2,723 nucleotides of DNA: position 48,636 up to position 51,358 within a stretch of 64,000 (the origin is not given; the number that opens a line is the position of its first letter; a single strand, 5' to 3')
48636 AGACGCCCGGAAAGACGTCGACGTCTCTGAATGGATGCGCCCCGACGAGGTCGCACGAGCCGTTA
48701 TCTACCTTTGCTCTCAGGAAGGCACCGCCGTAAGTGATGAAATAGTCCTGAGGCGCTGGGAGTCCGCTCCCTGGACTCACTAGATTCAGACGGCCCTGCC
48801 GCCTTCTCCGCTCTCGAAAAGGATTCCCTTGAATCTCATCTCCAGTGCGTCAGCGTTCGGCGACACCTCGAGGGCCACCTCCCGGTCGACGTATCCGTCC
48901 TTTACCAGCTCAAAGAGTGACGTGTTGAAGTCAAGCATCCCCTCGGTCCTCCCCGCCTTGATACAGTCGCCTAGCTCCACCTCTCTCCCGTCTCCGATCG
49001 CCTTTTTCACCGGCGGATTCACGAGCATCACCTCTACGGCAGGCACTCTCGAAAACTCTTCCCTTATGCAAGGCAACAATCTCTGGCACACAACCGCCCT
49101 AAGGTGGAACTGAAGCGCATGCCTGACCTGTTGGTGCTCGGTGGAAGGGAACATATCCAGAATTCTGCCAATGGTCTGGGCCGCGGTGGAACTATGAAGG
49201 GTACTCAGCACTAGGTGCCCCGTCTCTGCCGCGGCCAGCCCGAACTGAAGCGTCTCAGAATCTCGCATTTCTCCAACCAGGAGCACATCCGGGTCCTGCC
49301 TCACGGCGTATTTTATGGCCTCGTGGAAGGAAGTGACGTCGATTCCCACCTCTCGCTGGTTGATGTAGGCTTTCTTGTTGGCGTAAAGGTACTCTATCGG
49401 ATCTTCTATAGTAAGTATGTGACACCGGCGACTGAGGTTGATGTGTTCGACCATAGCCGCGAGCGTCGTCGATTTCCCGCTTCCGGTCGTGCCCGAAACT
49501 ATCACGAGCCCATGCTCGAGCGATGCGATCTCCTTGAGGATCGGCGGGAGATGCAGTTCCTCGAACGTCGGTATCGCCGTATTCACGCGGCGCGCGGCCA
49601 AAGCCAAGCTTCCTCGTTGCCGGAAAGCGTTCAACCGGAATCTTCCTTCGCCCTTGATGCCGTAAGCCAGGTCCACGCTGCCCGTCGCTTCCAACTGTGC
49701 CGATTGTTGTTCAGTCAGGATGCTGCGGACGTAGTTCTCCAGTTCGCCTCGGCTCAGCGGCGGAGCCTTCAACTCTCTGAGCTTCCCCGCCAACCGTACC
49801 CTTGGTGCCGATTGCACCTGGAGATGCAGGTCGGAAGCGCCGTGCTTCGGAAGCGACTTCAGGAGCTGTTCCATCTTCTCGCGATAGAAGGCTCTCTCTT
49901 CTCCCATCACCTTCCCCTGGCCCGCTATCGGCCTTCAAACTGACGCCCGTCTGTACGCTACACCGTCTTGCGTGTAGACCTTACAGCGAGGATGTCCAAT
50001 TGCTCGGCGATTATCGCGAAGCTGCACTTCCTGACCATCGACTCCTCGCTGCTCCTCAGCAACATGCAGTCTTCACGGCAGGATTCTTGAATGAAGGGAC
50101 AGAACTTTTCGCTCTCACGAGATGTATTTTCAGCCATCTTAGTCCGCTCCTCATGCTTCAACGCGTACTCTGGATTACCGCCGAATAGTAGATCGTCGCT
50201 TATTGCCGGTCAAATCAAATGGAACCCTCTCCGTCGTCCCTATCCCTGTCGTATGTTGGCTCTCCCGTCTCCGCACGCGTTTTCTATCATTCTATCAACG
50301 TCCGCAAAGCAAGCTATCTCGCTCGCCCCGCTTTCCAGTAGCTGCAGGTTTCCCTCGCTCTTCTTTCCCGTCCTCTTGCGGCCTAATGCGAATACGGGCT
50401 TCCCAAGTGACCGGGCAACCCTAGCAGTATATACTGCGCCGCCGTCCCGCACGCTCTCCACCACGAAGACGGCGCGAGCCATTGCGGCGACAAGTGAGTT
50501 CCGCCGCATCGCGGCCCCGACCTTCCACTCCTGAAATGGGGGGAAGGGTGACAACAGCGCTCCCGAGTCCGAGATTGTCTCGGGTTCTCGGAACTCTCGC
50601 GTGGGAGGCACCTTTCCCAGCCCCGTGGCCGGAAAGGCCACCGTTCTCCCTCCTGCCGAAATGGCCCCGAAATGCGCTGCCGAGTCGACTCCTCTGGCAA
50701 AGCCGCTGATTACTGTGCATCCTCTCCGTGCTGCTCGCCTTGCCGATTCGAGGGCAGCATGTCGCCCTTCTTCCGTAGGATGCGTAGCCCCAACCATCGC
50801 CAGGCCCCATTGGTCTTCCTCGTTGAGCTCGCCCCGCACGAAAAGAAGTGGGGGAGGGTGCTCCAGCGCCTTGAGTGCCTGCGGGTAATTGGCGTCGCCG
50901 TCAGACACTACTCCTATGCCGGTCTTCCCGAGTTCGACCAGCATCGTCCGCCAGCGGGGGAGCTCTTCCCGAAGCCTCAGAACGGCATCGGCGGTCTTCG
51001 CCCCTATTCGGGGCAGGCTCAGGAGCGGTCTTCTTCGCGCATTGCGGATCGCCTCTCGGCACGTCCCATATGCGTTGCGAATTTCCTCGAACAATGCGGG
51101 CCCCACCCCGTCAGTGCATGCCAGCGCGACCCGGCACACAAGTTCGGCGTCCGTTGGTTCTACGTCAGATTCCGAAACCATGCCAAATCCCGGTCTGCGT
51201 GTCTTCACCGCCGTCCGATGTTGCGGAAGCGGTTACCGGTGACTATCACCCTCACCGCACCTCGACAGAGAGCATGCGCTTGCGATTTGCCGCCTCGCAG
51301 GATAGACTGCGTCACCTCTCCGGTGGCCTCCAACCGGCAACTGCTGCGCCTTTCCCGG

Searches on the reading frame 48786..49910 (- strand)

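Call 31: search_protein_families(library=pfam, proteins=[window:48786-49910:-], max_evalue=0.00001)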
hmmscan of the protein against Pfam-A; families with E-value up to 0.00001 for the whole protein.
window:48786-49910:- (374 aa): 1 family
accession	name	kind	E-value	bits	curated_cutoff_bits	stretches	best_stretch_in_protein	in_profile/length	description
PF00437.27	T2SSE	-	4.1e-43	147.9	24.9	1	87-281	90-282/370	Type II/IV secretion system protein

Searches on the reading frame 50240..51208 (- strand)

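Call 31: search_protein_families(library=pfam, proteins=[window:50240-51208:-], max_evalue=0.00001)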
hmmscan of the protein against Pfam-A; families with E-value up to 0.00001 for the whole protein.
window:50240-51208:- (322 aa): 1 family
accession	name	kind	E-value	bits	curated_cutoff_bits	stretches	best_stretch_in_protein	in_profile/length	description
PF02481.21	DNA_processg_A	-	1.1e-49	168.9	29.6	1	95-298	4-210/212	DNA recombination-mediator protein A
